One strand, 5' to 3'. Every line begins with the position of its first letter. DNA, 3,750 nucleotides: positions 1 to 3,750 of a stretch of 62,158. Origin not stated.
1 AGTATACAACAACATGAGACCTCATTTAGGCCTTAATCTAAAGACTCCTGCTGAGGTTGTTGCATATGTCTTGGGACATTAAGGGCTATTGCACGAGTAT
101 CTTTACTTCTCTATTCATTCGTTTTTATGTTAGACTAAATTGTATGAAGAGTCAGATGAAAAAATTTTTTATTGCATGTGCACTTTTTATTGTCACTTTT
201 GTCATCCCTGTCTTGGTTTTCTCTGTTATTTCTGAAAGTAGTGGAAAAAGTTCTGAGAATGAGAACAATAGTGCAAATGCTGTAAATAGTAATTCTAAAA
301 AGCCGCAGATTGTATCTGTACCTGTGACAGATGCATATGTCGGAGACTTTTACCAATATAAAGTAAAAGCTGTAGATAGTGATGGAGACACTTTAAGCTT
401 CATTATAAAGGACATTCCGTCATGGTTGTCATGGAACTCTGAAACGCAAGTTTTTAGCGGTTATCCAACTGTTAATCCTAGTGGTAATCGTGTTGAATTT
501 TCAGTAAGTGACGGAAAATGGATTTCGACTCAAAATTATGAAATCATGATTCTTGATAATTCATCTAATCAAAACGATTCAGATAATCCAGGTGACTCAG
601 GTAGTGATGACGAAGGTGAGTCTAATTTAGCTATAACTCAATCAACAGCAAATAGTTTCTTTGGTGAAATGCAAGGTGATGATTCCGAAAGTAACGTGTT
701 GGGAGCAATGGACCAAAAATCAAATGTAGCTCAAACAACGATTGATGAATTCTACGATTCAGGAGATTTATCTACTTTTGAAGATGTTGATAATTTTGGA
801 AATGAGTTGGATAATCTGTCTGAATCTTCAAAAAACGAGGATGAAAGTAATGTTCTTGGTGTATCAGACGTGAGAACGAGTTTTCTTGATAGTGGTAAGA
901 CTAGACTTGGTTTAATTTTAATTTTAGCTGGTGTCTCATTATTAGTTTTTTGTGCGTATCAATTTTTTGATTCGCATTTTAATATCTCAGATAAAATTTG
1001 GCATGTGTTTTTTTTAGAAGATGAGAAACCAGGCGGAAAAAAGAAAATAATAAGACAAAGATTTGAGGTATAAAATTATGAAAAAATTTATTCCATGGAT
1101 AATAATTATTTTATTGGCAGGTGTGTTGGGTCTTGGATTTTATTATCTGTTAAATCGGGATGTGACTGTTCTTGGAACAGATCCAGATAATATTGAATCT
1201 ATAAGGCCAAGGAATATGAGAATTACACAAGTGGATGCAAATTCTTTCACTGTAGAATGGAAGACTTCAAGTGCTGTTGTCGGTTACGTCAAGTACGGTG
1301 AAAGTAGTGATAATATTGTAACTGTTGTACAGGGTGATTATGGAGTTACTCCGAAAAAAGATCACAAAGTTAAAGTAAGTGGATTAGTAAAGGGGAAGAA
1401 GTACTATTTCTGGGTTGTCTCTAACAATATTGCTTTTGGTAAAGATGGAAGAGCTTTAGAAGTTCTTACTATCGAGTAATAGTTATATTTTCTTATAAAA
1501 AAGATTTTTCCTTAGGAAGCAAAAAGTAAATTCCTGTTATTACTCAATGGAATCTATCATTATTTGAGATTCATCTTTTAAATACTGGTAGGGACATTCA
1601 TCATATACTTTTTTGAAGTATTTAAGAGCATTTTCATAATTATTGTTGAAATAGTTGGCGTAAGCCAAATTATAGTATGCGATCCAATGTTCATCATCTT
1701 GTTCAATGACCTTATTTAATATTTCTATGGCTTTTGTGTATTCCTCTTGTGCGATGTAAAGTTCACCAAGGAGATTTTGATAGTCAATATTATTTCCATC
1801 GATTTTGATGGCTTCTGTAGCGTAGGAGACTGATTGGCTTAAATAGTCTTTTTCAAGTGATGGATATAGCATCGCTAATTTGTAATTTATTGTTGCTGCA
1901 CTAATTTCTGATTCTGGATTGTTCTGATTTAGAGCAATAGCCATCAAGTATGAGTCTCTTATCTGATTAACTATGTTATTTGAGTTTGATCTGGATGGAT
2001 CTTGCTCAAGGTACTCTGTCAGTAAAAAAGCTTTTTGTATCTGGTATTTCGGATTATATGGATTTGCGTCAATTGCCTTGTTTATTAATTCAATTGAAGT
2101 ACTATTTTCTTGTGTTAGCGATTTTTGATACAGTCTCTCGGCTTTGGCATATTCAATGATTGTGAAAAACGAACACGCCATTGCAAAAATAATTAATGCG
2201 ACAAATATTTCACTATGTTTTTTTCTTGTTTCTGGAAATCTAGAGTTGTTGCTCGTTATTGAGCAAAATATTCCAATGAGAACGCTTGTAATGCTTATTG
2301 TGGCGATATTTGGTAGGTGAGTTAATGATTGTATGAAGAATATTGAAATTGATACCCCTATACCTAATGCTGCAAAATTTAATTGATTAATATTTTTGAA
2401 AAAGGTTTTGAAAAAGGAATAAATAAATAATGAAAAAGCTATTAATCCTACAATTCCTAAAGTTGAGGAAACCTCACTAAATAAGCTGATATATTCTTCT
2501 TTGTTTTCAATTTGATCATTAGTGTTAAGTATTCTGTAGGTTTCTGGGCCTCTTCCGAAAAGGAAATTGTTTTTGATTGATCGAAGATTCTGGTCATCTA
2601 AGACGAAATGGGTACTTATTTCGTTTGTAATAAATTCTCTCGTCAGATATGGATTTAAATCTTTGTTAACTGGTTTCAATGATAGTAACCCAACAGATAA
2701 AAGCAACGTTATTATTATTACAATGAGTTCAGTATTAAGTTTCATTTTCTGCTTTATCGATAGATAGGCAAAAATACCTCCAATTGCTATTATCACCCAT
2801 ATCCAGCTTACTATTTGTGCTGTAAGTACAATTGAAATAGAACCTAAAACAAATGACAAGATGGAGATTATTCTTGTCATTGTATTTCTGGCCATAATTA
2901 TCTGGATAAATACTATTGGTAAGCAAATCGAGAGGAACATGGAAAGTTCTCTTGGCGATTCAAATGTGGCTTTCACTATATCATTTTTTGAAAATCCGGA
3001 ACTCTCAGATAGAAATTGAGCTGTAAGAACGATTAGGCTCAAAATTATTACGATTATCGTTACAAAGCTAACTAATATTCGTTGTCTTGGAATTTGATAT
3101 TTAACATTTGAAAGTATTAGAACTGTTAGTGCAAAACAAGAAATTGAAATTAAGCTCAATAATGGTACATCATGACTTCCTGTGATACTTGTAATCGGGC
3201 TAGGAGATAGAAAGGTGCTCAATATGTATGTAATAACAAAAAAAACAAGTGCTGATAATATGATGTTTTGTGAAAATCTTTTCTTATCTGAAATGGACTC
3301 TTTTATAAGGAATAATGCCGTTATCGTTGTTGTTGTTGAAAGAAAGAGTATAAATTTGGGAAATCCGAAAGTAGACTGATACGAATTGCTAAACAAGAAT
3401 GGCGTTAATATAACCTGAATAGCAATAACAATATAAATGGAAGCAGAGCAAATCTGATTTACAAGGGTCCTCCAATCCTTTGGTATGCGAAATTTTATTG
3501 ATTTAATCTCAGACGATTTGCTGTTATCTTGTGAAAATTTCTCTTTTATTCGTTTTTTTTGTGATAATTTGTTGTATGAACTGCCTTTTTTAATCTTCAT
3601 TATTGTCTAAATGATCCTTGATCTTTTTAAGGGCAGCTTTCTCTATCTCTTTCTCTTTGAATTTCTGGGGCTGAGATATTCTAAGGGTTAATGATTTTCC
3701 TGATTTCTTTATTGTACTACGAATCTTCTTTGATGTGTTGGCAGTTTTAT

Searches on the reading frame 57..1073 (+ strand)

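Call 29: search_protein_families(library=pfam, proteins=[window:57-1073:+], max_evalue=0.00001)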
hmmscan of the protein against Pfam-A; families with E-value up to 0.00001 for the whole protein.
window:57-1073:+ (338 aa): 1 family
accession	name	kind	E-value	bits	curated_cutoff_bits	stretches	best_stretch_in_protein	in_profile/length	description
PF05345.18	He_PIG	-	1.8e-08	35.1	24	1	83-157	2-86/96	Putative Ig domain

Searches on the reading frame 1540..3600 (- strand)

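Call 29: search_protein_families(library=pfam, proteins=[window:1540-3600:-], max_evalue=0.00001)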
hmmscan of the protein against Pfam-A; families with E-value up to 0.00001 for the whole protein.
window:1540-3600:- (686 aa): 8 families
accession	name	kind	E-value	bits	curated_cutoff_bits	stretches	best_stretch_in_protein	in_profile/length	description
PF13432.12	TPR_16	-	4.3e-09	37.1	32.7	1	611-672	3-64/65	Tetratricopeptide repeat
PF07719.23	TPR_2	-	9.9e-09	35.1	27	0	641-670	3-32/34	Tetratricopeptide repeat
PF13431.12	TPR_17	-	1.8e-07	31.3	24.4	0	594-626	2-34/34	Tetratricopeptide repeat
PF13181.12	TPR_8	-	1.8e-07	31.2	25.7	0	606-637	2-33/34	Tetratricopeptide repeat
PF13424.12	TPR_12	-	4.8e-07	30.3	30.1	0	608-667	6-73/77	Tetratricopeptide repeat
PF14559.12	TPR_19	-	7.3e-07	29.9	25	0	592-645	12-64/68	Tetratricopeptide repeat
PF13428.12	TPR_14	-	7.9e-07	29.6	23.5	0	608-647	4-43/44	Tetratricopeptide repeat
PF00515.34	TPR_1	-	4.7e-06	26.6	27.8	0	641-665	3-27/34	Tetratricopeptide repeat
